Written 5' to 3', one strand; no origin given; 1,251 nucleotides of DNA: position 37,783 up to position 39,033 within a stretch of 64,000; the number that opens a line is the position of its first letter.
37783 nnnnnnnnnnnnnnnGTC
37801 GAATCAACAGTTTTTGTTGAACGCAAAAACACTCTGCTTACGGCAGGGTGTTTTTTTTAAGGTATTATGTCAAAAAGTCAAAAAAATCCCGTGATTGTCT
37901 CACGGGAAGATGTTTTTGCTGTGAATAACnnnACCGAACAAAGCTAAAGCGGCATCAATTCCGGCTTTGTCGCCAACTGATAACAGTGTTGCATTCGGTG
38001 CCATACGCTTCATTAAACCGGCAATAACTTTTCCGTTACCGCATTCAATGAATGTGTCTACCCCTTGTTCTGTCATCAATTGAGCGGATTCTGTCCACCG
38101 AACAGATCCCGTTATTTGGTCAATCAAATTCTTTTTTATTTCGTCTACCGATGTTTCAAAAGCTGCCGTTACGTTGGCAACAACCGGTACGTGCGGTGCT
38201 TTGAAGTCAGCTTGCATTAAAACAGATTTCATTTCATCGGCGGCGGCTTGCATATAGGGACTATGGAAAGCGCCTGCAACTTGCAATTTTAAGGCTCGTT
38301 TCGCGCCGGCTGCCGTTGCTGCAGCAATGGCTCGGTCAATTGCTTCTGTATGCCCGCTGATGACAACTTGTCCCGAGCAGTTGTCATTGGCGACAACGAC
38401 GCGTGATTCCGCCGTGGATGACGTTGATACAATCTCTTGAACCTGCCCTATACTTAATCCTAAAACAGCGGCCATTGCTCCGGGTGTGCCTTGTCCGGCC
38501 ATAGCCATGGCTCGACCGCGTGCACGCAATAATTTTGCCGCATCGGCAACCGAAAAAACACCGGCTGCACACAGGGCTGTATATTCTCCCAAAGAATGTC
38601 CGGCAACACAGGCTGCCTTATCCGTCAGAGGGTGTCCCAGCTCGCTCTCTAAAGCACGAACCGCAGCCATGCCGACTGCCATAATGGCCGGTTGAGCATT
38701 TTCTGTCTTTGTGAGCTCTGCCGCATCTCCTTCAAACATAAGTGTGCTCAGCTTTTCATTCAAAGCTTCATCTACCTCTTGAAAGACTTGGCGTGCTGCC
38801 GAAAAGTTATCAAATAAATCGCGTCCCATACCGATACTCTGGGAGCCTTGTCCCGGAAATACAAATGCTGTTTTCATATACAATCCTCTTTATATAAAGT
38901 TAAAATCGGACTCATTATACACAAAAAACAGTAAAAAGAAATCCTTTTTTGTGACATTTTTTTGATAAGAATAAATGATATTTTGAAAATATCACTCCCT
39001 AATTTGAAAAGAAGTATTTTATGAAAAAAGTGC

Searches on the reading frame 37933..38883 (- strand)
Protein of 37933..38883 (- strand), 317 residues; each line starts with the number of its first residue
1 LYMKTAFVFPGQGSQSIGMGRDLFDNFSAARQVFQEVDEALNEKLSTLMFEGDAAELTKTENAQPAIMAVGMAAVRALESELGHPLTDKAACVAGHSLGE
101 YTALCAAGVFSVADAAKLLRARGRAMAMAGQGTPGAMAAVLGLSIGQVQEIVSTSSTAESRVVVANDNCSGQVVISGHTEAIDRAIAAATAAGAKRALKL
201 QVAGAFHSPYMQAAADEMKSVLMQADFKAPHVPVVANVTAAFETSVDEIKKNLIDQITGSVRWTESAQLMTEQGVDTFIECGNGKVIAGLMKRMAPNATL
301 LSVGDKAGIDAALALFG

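Call 20: search_protein_families(library=pfam, proteins=[window:37933-38883:-], max_evalue=0.001)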
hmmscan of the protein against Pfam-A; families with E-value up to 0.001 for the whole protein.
window:37933-38883:- (317 aa): 1 family
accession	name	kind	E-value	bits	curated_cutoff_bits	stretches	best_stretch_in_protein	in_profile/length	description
PF00698.26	Acyl_transf_1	-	8.5e-40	137.6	32.7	1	7-280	2-264/319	Acyl transferase domain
